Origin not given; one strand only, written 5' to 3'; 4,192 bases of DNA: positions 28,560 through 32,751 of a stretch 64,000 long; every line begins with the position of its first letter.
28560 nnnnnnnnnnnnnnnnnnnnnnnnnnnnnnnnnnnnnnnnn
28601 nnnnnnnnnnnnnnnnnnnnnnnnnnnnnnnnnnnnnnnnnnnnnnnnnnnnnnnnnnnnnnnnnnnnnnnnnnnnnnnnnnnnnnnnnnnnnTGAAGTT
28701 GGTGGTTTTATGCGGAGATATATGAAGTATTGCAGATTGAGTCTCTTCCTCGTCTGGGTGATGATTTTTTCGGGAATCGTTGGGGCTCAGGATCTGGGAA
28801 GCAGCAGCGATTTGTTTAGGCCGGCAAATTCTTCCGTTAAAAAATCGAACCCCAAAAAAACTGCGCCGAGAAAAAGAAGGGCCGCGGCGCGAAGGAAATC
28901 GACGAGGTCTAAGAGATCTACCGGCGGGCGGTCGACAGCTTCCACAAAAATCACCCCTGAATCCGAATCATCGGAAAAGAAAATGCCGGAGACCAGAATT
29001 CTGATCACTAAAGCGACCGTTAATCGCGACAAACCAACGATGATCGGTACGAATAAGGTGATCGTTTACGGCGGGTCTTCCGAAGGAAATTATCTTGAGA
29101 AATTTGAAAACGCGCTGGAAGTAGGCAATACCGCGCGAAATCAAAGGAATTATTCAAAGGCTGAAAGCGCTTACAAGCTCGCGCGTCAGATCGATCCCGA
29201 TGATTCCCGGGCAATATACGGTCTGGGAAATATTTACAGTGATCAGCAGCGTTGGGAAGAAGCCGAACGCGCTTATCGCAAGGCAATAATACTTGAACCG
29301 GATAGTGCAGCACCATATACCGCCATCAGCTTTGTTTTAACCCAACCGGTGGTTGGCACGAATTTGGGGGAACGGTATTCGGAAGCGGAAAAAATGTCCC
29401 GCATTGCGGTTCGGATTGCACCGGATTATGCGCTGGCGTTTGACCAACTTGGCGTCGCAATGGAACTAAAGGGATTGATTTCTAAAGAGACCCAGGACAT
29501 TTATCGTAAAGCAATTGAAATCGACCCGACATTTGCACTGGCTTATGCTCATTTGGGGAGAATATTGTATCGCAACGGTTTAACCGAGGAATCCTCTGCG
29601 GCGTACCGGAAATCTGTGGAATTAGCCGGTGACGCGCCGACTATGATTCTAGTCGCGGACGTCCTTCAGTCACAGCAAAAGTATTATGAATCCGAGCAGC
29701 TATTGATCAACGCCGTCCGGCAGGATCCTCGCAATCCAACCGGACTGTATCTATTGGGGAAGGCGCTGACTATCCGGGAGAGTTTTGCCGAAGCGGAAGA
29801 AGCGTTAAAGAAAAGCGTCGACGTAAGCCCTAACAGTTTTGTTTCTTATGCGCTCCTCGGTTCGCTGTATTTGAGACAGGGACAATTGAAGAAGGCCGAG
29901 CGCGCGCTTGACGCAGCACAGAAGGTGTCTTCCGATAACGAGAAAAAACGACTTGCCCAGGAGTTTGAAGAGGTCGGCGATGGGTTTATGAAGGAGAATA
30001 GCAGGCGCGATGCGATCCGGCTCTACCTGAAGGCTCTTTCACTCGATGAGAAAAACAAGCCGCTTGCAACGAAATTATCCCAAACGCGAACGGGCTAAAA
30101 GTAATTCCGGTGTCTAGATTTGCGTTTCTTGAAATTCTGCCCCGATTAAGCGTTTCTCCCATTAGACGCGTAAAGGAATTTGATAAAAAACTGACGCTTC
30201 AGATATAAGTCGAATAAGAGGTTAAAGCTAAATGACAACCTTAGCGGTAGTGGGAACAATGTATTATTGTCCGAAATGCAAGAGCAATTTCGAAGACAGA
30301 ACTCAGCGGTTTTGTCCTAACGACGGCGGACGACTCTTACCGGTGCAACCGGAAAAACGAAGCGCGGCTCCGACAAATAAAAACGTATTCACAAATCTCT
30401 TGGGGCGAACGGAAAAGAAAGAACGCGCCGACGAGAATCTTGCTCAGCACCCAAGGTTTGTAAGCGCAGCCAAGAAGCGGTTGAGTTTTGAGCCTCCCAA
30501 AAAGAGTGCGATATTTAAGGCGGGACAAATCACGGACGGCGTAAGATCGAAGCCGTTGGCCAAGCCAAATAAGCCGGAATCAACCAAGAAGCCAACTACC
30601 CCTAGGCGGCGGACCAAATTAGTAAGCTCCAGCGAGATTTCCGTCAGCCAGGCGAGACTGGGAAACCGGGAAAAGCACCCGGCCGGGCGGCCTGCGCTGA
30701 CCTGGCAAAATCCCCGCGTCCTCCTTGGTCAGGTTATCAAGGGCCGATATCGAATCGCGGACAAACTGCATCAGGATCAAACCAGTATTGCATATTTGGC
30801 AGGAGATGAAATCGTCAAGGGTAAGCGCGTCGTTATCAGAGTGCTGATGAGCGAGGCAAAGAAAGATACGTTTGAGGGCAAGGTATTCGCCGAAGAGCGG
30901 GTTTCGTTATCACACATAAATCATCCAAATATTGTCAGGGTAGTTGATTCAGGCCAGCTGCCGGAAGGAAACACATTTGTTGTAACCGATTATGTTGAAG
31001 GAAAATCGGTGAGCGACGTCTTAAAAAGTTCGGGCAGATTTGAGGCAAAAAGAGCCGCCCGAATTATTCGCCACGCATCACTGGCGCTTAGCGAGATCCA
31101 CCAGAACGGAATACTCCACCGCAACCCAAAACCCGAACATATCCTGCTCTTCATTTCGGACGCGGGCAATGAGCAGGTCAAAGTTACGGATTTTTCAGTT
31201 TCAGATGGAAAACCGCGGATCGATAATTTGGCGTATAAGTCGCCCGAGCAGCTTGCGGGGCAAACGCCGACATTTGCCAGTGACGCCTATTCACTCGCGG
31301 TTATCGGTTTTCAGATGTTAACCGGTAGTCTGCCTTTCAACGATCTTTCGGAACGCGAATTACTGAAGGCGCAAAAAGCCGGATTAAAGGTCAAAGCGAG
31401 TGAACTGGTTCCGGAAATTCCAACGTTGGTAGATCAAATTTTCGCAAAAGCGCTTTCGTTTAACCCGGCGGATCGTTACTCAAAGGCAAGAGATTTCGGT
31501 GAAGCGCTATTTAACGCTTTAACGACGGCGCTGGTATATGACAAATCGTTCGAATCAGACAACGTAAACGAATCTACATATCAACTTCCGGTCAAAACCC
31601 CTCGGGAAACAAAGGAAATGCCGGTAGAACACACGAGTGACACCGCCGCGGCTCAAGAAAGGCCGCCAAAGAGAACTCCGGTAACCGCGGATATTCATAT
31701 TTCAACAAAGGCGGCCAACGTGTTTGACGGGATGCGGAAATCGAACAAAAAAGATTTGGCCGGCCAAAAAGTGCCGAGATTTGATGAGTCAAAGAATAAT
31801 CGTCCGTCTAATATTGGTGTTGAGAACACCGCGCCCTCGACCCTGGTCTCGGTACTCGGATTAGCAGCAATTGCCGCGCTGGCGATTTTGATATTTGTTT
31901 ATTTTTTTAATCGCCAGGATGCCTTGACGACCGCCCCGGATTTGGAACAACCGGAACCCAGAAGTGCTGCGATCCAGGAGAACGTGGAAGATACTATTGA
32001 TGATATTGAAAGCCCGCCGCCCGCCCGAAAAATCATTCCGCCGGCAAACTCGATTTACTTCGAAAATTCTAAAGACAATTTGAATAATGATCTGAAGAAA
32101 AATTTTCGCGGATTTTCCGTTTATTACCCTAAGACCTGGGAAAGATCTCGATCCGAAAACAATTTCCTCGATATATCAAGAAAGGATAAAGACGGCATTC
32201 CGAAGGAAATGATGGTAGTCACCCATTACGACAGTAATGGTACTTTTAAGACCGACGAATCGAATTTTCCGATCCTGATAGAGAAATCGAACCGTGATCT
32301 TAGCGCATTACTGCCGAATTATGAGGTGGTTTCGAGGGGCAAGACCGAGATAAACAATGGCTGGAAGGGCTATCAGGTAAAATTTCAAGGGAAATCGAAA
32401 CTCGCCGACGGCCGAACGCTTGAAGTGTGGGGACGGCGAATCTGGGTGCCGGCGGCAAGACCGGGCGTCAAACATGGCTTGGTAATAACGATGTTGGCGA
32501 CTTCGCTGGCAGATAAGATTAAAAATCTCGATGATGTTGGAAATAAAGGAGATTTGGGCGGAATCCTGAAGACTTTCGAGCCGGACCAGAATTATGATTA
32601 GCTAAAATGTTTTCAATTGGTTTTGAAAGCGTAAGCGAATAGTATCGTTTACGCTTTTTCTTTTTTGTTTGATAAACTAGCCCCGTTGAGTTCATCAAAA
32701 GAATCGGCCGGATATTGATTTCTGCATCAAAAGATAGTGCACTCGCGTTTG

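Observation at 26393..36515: Ser/Thr phosphosignalling neighbourhood: active kinase, TPR protein, paralogous pseudokinase, triple-FHA ABC exporter and TlpA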

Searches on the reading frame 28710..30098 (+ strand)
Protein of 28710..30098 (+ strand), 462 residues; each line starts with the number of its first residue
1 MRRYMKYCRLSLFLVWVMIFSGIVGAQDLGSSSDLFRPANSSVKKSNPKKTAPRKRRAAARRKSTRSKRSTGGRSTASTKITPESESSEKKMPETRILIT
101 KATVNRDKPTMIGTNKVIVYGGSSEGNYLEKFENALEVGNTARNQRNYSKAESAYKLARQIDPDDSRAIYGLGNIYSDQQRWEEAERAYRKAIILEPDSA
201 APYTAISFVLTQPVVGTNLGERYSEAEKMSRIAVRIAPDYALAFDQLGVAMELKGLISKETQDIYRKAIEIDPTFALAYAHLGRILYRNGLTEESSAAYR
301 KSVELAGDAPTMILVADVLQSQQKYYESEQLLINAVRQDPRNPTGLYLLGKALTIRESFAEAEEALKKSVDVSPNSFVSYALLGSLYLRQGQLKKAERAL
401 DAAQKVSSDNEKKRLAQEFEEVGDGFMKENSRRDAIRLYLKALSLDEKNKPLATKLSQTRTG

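Call 3: search_protein_families(library=pfam, proteins=[window:28710-30098:+], max_evalue=0.01)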
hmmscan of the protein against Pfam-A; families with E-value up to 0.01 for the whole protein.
window:28710-30098:+ (462 aa): 24 families
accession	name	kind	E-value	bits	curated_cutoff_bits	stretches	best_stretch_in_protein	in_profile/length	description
PF07719.23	TPR_2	-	5.2e-30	101.5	27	2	167-198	2-33/34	Tetratricopeptide repeat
PF00515.34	TPR_1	-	3e-29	100.1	27.8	2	167-198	2-33/34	Tetratricopeptide repeat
PF13431.12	TPR_17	-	1.3e-26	91.1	24.4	2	265-294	2-31/34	Tetratricopeptide repeat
PF13414.12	TPR_11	-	3.6e-26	91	26.8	3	265-290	17-42/42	TPR repeat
PF13181.12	TPR_8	-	3e-22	77.3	25.7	1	167-198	2-33/34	Tetratricopeptide repeat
PF14559.12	TPR_19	-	1.2e-20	74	25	2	145-201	4-60/68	Tetratricopeptide repeat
PF13432.12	TPR_16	-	1.7e-18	67.2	32.7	2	139-199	4-64/65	Tetratricopeptide repeat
PF13428.12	TPR_14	-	2.4e-17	62.1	23.5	0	168-203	3-38/44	Tetratricopeptide repeat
PF13424.12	TPR_12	-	7.4e-15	55.3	30.1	2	135-193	5-72/77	Tetratricopeptide repeat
PF13176.12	TPR_7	-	1.6e-13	50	27.9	1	168-197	1-30/36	Tetratricopeptide repeat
PF23914.1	TPR_CcmH_CycH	-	1.1e-12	48.6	42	1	268-367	42-145/158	Cytochrome c-type biogenesis protein H TPR domain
PF13374.12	TPR_10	-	7.7e-11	42.1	27.5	1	172-194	8-30/42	Tetratricopeptide repeat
PF12895.13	ANAPC3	-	1.9e-09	38.1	27.2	1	338-402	18-81/82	Anaphase-promoting complex, cyclosome, subunit 3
PF13371.12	TPR_9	-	3.6e-07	30.5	35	0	141-200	4-63/73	Tetratricopeptide repeat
PF25063.1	ARM_TT21_C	-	3e-05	24.4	35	0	322-451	33-164/209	Tetratricopeptide repeat protein 21 C-terminal ARM domain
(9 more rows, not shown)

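Call 70: search_protein_families(library=ncbifam, proteins=[window:28710-30098:+], max_evalue=0.00001)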
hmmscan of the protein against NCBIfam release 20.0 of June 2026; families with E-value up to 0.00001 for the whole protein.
window:28710-30098:+ (462 aa): 19 families
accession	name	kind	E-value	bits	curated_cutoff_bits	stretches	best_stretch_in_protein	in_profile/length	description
TIGR02917.1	PEP_TPR_lipo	equivalog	1.9e-20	72.4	312.2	2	237-450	461-669/899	XrtA/PEP-CTERM system TPR-repeat protein PrsT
NF040959.1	MamA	equivalog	9.8e-20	70.9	200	1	315-401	111-197/204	magnetosome protein MamA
TIGR02521.1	type_IV_pilW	equivalog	8.1e-17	61.5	154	1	144-200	43-99/234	type IV pilus biogenesis/stability protein PilW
TIGR00990.1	3a0801s09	subfamily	1.2e-14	54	757.25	1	262-397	419-562/615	mitochondrial import receptor subunit TOM70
TIGR02552.1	LcrH_SycD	equivalog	2.5e-14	53.2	104.8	1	139-206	25-92/136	SycD/LcrH family type III secretion system chaperone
NF033920.0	C39_PA2778_fam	equivalog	1.5e-13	50.8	150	0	141-212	165-236/255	PA2778 family cysteine peptidase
TIGR04510.1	mod_pep_cyc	subfamily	3.3e-12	45.7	400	1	259-419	415-578/814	putative peptide modification system cyclase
NF033762.1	social_mot_Tgl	equivalog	1e-11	44.6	225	0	225-302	49-126/252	social motility TPR repeat lipoprotein Tgl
TIGR00540.1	TPR_hemY_coli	hypoth_equivalog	1.3e-11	44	142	0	328-398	311-380/385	heme biosynthesis-associated TPR protein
NF047371.1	FlcA_CTERM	equivalog_domain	6.7e-11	41.4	300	1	321-443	325-466/646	periplasmic flagellar collar protein FlcA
TIGR03939.1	PGA_TPR_OMP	equivalog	1e-10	40.5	366.65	1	138-212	92-166/800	poly-beta-1,6 N-acetyl-D-glucosamine export porin PgaA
NF008520.0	PRK11447.1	equivalog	2.5e-09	35.5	858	1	135-199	354-418/1157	cellulose synthase complex outer membrane protein BcsC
NF008757.0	PRK11788.1-5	equivalog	4.2e-09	36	363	0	136-193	184-241/388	lipopolysaccharide assembly protein LapB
NF007692.0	PRK10370.1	equivalog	4.7e-08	32.9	306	0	161-210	76-125/206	heme lyase NrfEFG subunit NrfG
NF033758.1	gliding_GltE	equivalog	8.5e-08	31.6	225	0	159-309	215-358/411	adventurous gliding motility TPR repeat lipoprotein GltE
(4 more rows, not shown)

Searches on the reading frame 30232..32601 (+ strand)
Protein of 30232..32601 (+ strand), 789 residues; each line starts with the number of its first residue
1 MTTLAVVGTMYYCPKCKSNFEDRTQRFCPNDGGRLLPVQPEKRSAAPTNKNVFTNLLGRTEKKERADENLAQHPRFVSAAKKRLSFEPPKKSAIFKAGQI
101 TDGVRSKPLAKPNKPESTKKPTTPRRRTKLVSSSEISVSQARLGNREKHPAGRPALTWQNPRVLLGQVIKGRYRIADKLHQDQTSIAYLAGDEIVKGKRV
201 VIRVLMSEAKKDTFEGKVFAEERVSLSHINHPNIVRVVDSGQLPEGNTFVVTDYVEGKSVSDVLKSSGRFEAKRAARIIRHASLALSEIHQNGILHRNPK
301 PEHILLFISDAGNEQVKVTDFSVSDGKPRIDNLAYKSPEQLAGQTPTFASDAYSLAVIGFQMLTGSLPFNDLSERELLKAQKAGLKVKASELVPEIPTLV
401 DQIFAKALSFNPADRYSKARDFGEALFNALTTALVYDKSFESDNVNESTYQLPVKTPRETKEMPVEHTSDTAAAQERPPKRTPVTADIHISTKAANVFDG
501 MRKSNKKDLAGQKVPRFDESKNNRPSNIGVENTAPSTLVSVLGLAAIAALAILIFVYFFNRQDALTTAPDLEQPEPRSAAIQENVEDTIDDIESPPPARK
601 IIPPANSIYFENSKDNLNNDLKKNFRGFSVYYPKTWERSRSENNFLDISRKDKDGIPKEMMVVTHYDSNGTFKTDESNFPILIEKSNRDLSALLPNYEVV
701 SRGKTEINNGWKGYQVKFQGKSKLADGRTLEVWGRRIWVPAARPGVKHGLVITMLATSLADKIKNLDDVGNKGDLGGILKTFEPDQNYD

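Call 3: search_protein_families(library=pfam, proteins=[window:30232-32601:+], max_evalue=0.01)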
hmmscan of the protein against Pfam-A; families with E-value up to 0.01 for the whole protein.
window:30232-32601:+ (789 aa): 2 families
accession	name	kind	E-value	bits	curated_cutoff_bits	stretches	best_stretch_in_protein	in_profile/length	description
PF00069.31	Pkinase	-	4.4e-27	95.6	31.7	1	195-417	22-253/263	Protein kinase domain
PF07714.23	PK_Tyr_Ser-Thr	-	1.3e-16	61.1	23.1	1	196-415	27-248/258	Protein tyrosine and serine/threonine kinase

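Call 31: find_homologous_proteins(query=window:30232-32598:+, max_evalue=0.00001)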
Query window:30232-32598:+ (789 aa): 2819 proteins with E <= 0.00001 among 8000 candidates; the best 120 are listed.
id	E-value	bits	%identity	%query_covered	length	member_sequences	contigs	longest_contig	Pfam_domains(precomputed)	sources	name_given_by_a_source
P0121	0.0e+0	1774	100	100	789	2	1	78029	PF07714.24,PF00069.32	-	-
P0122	5.3e-266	903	53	100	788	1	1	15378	PF07714.24,PF00069.32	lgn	-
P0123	1.9e-261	888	53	100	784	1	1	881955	PF07714.24,PF00069.32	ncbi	ncbi:MAG: serine/threonine-protein kinase [Pyrinomonadaceae bacterium]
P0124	9.8e-257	872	53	100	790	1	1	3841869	PF07714.24,PF00069.32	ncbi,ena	-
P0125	3.3e-254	864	52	100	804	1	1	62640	PF06293.21,PF07714.24,PF00069.32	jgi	-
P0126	4.9e-254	863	51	100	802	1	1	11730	PF06293.21,PF07714.24,PF00069.32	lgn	-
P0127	2.2e-253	861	52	100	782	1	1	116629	PF07714.24,PF00069.32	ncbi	-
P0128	1.2e-252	859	53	99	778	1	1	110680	PF07714.24,PF00069.32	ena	-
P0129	3.1e-252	857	52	100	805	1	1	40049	PF06293.21,PF07714.24,PF00069.32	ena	-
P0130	1.4e-238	812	48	100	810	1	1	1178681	PF07714.24,PF00069.32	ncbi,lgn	-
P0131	2.9e-237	808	49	100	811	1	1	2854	PF07714.24,PF00069.32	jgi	jgi:serine/threonine protein kinase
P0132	4.5e-229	781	56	55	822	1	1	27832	PF07714.24,PF00069.32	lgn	-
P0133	5.8e-229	781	51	97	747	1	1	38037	PF07714.24,PF00069.32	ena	-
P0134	2.2e-222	759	54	83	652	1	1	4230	PF07714.24,PF00069.32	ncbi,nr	ncbi:MAG: serine/threonine protein kinase, partial [Acidobacteria bacterium]|nr:serine/threonine pro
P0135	4.5e-221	754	47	100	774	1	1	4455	PF07714.24,PF00069.32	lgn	-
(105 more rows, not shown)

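Call 43: predict_structure(alignment_id=A2)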
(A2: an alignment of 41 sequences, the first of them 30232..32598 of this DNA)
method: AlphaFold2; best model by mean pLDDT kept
length: 789 residues; sequences in the alignment: 41
mean_pLDDT: 71.2   pTM: 0.44
mean pLDDT of the five models: 71.2, 70.6, 69.9, 69.7, 68.3
residues with pLDDT >= 90: 289; 70-90: 191; 50-70: 72; < 50: 237
segments of 3 or more residues with pLDDT < 50: 1-7, 40-87, 94-132, 135-143, 209-211, 436-533, 562-591
pLDDT, mean of each block of 10 residues (from residue 1): 44 72 66 63 35 34 37 42 46 45 37 39 41 42 58 83 91 92 85 92 74 59 73 89 85 91 93 96 91 78 91 88 62 86 84 95 93 88 93 93 96 92 96 56 32 34 31 35 37 33 31 30 35 59 88 85 42 32 33 74 92 86 90 94 93 90 94 92 92 90 88 95 85 96 88 95 93 94 80
secondary structure, 60 per line:
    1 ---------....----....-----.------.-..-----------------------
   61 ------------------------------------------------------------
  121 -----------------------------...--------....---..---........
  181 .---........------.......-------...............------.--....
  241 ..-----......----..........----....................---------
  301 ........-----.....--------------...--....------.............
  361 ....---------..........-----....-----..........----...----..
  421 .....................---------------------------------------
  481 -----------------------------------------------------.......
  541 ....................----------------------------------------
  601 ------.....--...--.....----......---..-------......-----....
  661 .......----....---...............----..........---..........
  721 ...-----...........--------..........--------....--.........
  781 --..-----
elements in order (helices of 4 or more, strands of 3 or more residues): E10-13 E18-21 H161-164 E173-181 E185-192 E199-205 H213-227 E237-242 E248-253 H260-267 H272-291 E304-308 E314-318 H338-341 H348-364 H374-383 H389-392 H398-407 H419-441 H534-560 E607-611 H619-623 E628-633 E646-651 E657-667 H672-675 H679-693 E698-707 E711-723 E729-739 E748-757 H773-780

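Call 46: fold_search(model_id=the predicted structure, library=pdb)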
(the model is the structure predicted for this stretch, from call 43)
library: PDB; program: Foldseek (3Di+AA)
matches with E <= 10: 2000; with E <= 0.001: 1996
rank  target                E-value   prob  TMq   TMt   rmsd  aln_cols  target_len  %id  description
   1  2fum_C                6.5e-20  1.00  0.28  0.82   3.4       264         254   31  Catalytic domain of protein kinase PknB from Mycobacterium tuberculosis in complex with mitoxantrone (released 2006-08-01)
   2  2fum_D                1.4e-19  1.00  0.29  0.83   3.2       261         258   31  Catalytic domain of protein kinase PknB from Mycobacterium tuberculosis in complex with mitoxantrone (released 2006-08-01)
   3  6b2p                  1.5e-19  1.00  0.29  0.83   3.6       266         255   30  Dual Inhibition of the Essential Protein Kinases A and B in Mycobacterium tuberculosis (released 2018-02-14)
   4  1mru_A                2.2e-19  1.00  0.29  0.79   4.5       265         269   31  Intracellular Ser/Thr protein kinase domain of Mycobacterium tuberculosis PknB. (released 2003-02-11)
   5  6i2p_A                2.3e-19  1.00  0.28  0.75   5.4       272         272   30  Crystal structure of the Mycobacterium tuberculosis PknB kinase domain (L33E mutant) in complex with its substrate Gar (released 2019-05-22)
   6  6i2p_B                2.3e-19  1.00  0.27  0.74   5.6       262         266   31  Crystal structure of the Mycobacterium tuberculosis PknB kinase domain (L33E mutant) in complex with its substrate Gar (released 2019-05-22)
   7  3ork                  2.7e-19  1.00  0.28  0.76   4.4       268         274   30  Mycobacterium tuberculosis PknB kinase domain L33D mutant (crystal form 2) (released 2010-12-15)
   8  3oro                  3.2e-19  1.00  0.28  0.76   5.0       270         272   30  Mycobacterium tuberculosis PknB kinase domain L33D mutant (crystal form 4) (released 2010-12-15)
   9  3f69_A                3.5e-19  1.00  0.28  0.77   5.1       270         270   31  Crystal structure of the Mycobacterium tuberculosis PknB mutant kinase domain in complex with KT5720 (released 2008-12-02)
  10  4x3f_B                3.7e-19  1.00  0.30  0.82   3.0       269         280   31  Crystal structure of the intracellular domain of the M. tuberculosis Ser/Thr kinase PknA (released 2015-01-21)
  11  4x3f_A                5.1e-19  1.00  0.30  0.81   3.4       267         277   31  Crystal structure of the intracellular domain of the M. tuberculosis Ser/Thr kinase PknA (released 2015-01-21)
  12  6b2q_B                5.1e-19  1.00  0.29  0.80   3.7       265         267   30  Dual Inhibition of the Essential Protein Kinases A and B in Mycobacterium tuberculosis (released 2018-02-14)
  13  3f69_B                5.1e-19  1.00  0.29  0.76   4.9       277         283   30  Crystal structure of the Mycobacterium tuberculosis PknB mutant kinase domain in complex with KT5720 (released 2008-12-02)
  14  3orp                  7.4e-19  1.00  0.28  0.75   4.6       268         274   30  Mycobacterium tuberculosis PknB kinase domain L33D mutant (crystal form 5) (released 2010-12-15)
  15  4x3f_C                8.2e-19  1.00  0.30  0.83   2.9       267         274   31  Crystal structure of the intracellular domain of the M. tuberculosis Ser/Thr kinase PknA (released 2015-01-21)
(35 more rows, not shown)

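Call 70: search_protein_families(library=ncbifam, proteins=[window:30232-32601:+], max_evalue=0.00001)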
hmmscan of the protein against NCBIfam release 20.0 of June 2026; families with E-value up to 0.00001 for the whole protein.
window:30232-32601:+ (789 aa): 8 families
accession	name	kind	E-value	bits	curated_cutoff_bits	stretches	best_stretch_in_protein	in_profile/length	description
NF033483.0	PknB_PASTA_kin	equivalog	5.4e-51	174.3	450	1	166-579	2-378/563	Stk1 family PASTA domain-containing Ser/Thr kinase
NF047741.1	antiphage_MADS6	equivalog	2.4e-35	122.2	460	2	269-433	295-464/612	methylation-associated defense system protein kinase MAD6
TIGR03903.1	TOMM_kin_cyc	equivalog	3.8e-26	91.3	705.75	1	197-422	3-240/1267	TOMM system kinase/cyclase fusion protein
NF033442.0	BREX_PglW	equivalog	1.5e-20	72.6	990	2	165-325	506-661/1391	BREX system serine/threonine kinase PglW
NF052427.1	StpK7MSMEG_1200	equivalog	1.5e-19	69.9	900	1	171-435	7-274/601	serine/threonine protein kinase StpK7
NF009651.0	PRK13184.1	equivalog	1.4e-13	49.8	839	1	172-428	3-289/932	serine/threonine-protein kinase PknD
NF038151.1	lanthi_synth_III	equivalog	4.8e-06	25.2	575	1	172-377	221-437/833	class III lanthionine synthetase LanKC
NF053615.1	SerThrKinAfsKStmc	equivalog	5e-06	25.4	1300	1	178-371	20-215/809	protein serine/threonine kinase AfsK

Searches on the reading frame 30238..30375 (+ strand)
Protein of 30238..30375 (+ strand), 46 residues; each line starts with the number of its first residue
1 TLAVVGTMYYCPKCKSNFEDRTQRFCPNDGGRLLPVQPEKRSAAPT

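Call 51: search_protein_families(library=pfam, proteins=[window:30238-30375:+], max_evalue=10)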
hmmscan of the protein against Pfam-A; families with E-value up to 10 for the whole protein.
seq(46 aa): 8 families
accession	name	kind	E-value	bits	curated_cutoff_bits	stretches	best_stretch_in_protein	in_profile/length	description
PF09297.16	Zn_ribbon_NUD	-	0.00016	21.8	24.8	1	21-37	1-17/32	NADH pyrophosphatase zinc ribbon domain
PF13248.11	Zn_ribbon_3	-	0.00017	21.4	27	1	8-28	2-21/26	zinc-ribbon domain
PF06906.16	DUF1272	-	0.0075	16.8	25.3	1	9-35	27-53/57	Protein of unknown function (DUF1272)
PF13453.11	Zn_ribbon_TFIIB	-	0.044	13.6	22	1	11-20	2-11/41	Transcription factor zinc-finger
PF08772.16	Zn_ribbon_NOB1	-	0.051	14.1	24.9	1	8-32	8-32/72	Nin one binding (NOB1) Zn-ribbon like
PF24273.1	TRASH_HVO_1752_C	-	0.096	13.3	27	1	9-25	25-43/47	HVO_1752, C-terminal TRASH domain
PF21302.3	Zn_ribbon_RlmA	-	0.16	12.5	27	1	9-26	1-19/44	RlmA, N-terminal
PF08271.17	Zn_Ribbon_TF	-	0.24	11.4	29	1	9-28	1-24/43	TFIIB zinc-binding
